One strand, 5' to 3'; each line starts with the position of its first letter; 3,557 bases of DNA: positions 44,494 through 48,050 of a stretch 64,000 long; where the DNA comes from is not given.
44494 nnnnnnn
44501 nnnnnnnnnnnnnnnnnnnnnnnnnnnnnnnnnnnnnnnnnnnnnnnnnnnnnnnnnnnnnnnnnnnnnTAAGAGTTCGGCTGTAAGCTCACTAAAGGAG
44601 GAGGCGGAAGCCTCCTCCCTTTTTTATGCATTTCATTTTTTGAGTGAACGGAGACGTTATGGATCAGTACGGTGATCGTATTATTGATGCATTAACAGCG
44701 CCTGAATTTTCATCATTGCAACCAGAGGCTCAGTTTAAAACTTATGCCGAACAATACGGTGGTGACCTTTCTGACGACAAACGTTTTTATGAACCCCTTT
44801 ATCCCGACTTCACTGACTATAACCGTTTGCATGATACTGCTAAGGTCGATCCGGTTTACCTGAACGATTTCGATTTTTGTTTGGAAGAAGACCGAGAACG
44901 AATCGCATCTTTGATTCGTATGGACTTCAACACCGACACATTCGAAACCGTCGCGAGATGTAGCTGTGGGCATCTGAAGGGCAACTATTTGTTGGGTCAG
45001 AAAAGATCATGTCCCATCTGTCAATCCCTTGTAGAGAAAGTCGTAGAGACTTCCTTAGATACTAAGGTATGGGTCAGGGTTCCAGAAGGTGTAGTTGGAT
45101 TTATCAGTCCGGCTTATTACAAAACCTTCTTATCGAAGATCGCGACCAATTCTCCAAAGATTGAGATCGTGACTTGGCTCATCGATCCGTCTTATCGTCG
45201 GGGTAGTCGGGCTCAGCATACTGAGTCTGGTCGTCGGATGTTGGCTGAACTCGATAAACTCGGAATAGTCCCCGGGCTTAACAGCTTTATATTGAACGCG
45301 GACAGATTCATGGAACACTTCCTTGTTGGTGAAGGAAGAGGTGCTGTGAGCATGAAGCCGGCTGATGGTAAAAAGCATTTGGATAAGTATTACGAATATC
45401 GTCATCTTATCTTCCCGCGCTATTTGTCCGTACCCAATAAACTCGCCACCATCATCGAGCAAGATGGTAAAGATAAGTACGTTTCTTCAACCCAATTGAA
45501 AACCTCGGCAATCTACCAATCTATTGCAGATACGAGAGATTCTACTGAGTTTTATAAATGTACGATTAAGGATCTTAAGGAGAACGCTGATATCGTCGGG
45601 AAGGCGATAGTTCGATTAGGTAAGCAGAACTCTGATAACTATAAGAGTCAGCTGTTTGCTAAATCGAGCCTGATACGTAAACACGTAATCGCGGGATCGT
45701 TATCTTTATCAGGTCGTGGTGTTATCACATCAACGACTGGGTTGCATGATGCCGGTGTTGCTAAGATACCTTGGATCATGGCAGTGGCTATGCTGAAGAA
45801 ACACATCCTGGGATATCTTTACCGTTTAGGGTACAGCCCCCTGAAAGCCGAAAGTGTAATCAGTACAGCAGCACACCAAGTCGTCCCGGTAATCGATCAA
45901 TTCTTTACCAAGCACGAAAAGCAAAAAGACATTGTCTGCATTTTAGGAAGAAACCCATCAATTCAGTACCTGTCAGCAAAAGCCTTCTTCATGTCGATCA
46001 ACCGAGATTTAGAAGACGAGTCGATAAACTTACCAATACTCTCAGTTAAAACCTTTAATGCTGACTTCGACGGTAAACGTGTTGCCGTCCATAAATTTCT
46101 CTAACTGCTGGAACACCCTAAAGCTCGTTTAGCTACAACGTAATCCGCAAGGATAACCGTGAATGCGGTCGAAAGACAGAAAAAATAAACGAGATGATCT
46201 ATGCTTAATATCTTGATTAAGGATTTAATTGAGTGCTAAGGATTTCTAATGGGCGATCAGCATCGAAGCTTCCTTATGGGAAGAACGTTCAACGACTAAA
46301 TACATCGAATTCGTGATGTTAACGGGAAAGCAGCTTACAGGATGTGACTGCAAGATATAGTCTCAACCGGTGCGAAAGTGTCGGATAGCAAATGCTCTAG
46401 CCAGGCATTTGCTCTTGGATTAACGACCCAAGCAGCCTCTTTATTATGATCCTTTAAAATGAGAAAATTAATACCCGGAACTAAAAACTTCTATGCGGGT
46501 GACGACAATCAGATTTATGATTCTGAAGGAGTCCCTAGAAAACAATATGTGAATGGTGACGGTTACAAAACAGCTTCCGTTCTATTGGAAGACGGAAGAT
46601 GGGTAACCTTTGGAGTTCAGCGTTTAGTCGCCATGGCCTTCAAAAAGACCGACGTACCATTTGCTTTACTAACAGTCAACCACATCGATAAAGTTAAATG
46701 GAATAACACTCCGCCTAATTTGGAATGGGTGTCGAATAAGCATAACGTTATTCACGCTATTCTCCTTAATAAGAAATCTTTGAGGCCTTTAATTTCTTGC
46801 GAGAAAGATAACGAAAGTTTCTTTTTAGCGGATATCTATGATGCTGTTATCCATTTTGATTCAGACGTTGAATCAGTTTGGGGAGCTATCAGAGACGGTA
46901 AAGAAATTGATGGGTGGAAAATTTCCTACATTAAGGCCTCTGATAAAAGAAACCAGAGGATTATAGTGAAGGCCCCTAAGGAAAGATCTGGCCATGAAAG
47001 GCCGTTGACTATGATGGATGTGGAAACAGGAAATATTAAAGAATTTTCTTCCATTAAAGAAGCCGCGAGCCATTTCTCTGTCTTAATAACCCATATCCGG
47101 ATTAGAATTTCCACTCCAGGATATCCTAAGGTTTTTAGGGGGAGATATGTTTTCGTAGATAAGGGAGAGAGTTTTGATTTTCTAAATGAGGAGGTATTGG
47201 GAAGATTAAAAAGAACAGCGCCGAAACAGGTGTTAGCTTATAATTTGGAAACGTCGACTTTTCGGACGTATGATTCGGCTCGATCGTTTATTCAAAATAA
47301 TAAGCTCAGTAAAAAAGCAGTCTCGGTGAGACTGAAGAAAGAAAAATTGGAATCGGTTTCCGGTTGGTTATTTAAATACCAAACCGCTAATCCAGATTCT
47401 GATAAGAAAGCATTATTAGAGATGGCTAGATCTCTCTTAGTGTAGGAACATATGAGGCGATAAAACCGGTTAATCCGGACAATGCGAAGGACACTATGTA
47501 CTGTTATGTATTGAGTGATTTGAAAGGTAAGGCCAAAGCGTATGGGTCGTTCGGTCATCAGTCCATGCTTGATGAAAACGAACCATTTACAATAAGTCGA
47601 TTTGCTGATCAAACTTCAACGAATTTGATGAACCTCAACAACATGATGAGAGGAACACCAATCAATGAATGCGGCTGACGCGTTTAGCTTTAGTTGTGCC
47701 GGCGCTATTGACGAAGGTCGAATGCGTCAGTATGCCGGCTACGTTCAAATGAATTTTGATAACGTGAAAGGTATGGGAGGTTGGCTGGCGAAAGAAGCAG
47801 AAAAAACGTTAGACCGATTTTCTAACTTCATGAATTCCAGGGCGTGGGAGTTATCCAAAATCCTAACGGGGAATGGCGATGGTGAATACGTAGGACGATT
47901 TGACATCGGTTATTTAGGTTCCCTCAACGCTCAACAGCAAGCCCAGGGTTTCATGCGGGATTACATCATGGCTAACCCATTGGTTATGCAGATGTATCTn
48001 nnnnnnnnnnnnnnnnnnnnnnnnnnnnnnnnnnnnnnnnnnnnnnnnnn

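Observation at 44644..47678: Group I intron with an HNH homing endonuclease inserted inside the catalytic NADFDG|D motif of the phage RNAP beta' gene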

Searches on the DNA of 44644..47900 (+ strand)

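Call 5: search_dna_similar(query=window:44644-47900:+, collection=phages, mode=near, max_rows=30)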
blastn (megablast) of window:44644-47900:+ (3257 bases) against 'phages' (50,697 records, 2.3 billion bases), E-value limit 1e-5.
Records with a match: 5; places in all: 5; records where one place covers at least 80% of the query: 0.
Best place of each record, by identity: 95-99% 5.
By first word of the organism name: Klebsiella 3; Stenotrophomonas 1; Raoultella 1.
By host as written in the record: Klebsiella pneumoniae 1; Stenotrophomonas maltophilia 1; Klebsiella pneumoniae KLEB009 1; Klebsiella pneumoniae ATCC 700603 1; Raoultella ornithinolytica 1.
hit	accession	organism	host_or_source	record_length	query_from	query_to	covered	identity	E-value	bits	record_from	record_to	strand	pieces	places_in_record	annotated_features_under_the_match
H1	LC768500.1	Klebsiella phage phiKp_32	Klebsiella pneumoniae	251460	1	3257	56%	98.7%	0e+0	3260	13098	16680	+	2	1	hypothetical protein (x3)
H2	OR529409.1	Stenotrophomonas phage BUCTxx100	Stenotrophomonas maltophilia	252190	1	3257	57%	98.2%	0e+0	3218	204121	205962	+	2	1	hypothetical protein (x2)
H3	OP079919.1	Klebsiella phage KPN8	Klebsiella pneumoniae KLEB009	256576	1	3257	56%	97.9%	0e+0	3179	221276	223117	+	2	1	hypothetical protein (x2)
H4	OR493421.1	Klebsiella phage YC1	Klebsiella pneumoniae ATCC 700603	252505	1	3257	56%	98.5%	0e+0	3195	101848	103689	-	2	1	hypothetical protein (x2)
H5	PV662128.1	Raoultella phage VB_ZK_P1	Raoultella ornithinolytica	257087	1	3257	56%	96.0%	0e+0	2983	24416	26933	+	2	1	VBZKP1_28: hypothetical protein | VBZKP1_30: hypothetical protein | VBZKP1_29: hypothetical protein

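Call 6: get_annotated_region(hit=H2, flank=1500)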
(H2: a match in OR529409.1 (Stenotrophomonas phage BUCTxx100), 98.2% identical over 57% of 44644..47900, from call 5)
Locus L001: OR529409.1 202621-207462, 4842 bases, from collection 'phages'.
description: Stenotrophomonas phage BUCTxx100, complete genome.
organism: Stenotrophomonas phage BUCTxx100 (NCBI taxid 3092589)
taxonomy: Viruses; Duplodnaviria; Heunggongvirae; Uroviricota; Caudoviricetes
host: Stenotrophomonas maltophilia; source: sewage; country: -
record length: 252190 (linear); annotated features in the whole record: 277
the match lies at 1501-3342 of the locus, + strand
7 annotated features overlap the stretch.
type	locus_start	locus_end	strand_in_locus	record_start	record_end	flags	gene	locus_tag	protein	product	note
CDS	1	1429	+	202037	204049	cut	-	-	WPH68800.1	hypothetical protein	-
CDS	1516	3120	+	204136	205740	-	-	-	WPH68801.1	hypothetical protein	-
CDS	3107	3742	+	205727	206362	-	-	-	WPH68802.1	hypothetical protein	-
CDS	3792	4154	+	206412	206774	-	-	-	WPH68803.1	hypothetical protein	-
CDS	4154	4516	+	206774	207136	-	-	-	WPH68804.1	hypothetical protein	-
CDS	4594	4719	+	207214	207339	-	-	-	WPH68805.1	hypothetical protein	-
CDS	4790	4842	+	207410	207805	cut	-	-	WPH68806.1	hypothetical protein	-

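Call 7: get_annotated_region(hit=H1, flank=1500)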
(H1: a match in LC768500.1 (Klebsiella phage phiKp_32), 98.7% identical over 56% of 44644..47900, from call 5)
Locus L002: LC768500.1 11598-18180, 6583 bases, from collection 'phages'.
description: Klebsiella phage phiKp_32 DNA, complete genome.
organism: Klebsiella phage phiKp_32 (NCBI taxid 2979986)
taxonomy: Viruses; Duplodnaviria; Heunggongvirae; Uroviricota; Caudoviricetes
host: Klebsiella pneumoniae; source: Sewage; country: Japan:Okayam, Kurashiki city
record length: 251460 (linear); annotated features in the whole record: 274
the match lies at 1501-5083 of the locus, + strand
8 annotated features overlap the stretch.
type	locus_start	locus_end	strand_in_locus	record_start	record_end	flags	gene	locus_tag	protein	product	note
CDS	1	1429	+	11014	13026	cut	-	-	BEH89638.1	hypothetical protein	phiKp32_0140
CDS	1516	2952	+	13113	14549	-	-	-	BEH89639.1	hypothetical protein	phiKp32_0150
CDS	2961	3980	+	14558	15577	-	-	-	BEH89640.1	hypothetical protein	phiKp32_0160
CDS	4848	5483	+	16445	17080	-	-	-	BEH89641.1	hypothetical protein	phiKp32_0170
CDS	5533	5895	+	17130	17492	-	-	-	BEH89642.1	hypothetical protein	phiKp32_0180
CDS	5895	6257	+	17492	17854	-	-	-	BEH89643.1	hypothetical protein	phiKp32_0190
CDS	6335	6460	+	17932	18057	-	-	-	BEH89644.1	hypothetical protein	phiKp32_0200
CDS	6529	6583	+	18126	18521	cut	-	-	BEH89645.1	hypothetical protein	phiKp32_0210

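Call 8: get_annotated_region(hit=H5, flank=1500)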
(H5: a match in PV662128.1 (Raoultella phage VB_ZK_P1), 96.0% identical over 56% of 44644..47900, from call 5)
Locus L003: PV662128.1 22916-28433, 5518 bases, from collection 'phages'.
description: Raoultella phage VB_ZK_P1, complete genome.
organism: Raoultella phage VB_ZK_P1 (NCBI taxid 3425683)
taxonomy: Viruses
host: Raoultella ornithinolytica; source: water; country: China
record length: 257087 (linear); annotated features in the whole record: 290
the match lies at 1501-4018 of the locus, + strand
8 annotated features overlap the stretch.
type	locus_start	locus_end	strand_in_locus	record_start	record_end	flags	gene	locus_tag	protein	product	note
CDS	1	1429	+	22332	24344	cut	VBZKP1_27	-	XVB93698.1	hypothetical protein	-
CDS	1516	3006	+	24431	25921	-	VBZKP1_28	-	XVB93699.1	hypothetical protein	-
CDS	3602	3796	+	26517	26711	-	VBZKP1_29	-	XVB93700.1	hypothetical protein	-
CDS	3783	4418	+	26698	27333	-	VBZKP1_30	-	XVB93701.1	hypothetical protein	-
CDS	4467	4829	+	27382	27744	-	VBZKP1_31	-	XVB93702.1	hypothetical protein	-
CDS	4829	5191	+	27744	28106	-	VBZKP1_32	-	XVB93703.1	hypothetical protein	-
CDS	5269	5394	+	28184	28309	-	VBZKP1_33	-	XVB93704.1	hypothetical protein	-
CDS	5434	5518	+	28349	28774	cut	VBZKP1_34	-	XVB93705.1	hypothetical protein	-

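Call 9: get_annotated_region(hit=H3, flank=1500)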
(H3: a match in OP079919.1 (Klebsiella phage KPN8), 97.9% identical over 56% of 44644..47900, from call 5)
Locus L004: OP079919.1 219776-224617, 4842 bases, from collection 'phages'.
description: Klebsiella phage KPN8, complete genome.
organism: Klebsiella phage KPN8 (NCBI taxid 2972463)
taxonomy: Viruses; Duplodnaviria; Heunggongvirae; Uroviricota; Caudoviricetes
host: Klebsiella pneumoniae KLEB009; source: -; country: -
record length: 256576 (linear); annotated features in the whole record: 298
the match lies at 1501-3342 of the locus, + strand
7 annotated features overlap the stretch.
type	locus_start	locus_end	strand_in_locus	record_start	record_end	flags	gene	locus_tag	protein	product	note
CDS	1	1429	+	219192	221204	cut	-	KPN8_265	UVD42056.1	hypothetical protein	-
CDS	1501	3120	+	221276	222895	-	-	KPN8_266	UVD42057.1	hypothetical protein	-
CDS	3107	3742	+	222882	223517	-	-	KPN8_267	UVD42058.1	hypothetical protein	-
CDS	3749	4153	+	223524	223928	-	-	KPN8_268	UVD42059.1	hypothetical protein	-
CDS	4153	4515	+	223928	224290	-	-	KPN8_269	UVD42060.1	hypothetical protein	-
CDS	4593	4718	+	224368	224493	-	-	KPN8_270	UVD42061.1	hypothetical protein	-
CDS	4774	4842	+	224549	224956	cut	-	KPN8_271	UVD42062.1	hypothetical protein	-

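Call 10: get_annotated_region(hit=H4, flank=1500)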
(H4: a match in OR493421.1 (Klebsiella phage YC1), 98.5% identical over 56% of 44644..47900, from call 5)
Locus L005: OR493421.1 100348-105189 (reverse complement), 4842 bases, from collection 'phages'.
description: Klebsiella phage YC1, complete genome.
organism: Klebsiella phage YC1 (NCBI taxid 3076791)
taxonomy: Viruses; Duplodnaviria; Heunggongvirae; Uroviricota; Caudoviricetes
host: Klebsiella pneumoniae ATCC 700603; source: -; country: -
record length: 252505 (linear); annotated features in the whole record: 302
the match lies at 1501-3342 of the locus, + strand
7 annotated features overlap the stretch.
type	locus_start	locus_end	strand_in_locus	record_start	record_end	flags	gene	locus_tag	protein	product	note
CDS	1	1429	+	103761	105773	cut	-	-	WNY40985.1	cAMP-binding protein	cAMP-binding proteins - catabolite gene activator and regulatory subunit of cAMP-dependent protein kinases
CDS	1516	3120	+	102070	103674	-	-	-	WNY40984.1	hypothetical protein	-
CDS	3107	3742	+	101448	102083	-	-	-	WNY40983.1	hypothetical protein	-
CDS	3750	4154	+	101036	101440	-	-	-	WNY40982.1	hypothetical protein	-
CDS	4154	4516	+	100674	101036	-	-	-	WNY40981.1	hypothetical protein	-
CDS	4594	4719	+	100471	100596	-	-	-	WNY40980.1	hypothetical protein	-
CDS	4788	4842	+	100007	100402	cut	-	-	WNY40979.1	hypothetical protein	-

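Call 16: search_rna_families(sources=[L002, L003, L001], threshold=evalue, max_evalue=1, show_alignments=3)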
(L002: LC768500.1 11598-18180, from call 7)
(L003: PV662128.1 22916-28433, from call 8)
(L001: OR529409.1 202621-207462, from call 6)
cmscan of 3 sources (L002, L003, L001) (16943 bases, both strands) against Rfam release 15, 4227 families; matches with E-value up to 1: 2.
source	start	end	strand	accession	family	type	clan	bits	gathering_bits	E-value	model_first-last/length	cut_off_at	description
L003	2910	3236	+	RF00028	Intron_gpI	Intron;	-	63.8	50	2e-14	1-253/253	no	Group I catalytic intron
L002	3975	4301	+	RF00028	Intron_gpI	Intron;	-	58.6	50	7e-13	1-253/253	no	Group I catalytic intron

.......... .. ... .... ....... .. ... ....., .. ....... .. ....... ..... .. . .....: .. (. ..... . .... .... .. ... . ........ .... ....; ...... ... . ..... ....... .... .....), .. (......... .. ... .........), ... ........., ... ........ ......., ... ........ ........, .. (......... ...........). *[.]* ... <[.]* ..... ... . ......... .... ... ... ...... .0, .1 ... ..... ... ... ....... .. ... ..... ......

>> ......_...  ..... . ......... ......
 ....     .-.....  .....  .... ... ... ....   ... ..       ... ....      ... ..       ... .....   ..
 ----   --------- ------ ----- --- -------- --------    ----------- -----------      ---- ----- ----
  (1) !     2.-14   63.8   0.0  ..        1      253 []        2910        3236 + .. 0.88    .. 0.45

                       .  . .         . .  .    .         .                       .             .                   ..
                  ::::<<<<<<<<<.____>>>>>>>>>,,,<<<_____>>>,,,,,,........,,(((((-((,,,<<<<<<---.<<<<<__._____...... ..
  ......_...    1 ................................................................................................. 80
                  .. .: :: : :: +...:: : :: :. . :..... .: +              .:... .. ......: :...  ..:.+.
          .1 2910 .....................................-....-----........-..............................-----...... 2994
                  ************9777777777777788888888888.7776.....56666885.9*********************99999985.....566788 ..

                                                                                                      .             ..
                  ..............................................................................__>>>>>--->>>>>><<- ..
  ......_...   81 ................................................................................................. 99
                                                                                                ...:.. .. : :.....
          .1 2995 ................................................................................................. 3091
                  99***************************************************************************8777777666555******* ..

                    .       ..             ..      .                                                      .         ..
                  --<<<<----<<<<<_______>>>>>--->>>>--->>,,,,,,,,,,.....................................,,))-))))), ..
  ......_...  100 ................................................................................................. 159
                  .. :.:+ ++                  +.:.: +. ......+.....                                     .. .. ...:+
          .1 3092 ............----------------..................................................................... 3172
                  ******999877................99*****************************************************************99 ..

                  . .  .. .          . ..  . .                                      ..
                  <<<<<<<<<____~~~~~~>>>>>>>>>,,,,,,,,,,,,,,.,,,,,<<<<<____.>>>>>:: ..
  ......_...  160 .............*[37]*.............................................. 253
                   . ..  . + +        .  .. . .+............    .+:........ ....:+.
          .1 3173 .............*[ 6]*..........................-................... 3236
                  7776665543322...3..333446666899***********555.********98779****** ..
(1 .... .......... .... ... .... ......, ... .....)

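Call 26: search_rna_families(source=L003, start=3280, end=3620, threshold=evalue, max_evalue=10, show_alignments=3)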
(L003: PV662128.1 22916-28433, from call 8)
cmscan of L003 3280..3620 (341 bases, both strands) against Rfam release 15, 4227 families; matches with E-value up to 10: 1.
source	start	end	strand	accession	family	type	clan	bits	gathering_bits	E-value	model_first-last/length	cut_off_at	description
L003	3411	3491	+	RF01286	snoR26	Gene; snRNA; snoRNA; CD-box;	-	15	47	7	1-94/94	no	Small nucleolar RNA snoR26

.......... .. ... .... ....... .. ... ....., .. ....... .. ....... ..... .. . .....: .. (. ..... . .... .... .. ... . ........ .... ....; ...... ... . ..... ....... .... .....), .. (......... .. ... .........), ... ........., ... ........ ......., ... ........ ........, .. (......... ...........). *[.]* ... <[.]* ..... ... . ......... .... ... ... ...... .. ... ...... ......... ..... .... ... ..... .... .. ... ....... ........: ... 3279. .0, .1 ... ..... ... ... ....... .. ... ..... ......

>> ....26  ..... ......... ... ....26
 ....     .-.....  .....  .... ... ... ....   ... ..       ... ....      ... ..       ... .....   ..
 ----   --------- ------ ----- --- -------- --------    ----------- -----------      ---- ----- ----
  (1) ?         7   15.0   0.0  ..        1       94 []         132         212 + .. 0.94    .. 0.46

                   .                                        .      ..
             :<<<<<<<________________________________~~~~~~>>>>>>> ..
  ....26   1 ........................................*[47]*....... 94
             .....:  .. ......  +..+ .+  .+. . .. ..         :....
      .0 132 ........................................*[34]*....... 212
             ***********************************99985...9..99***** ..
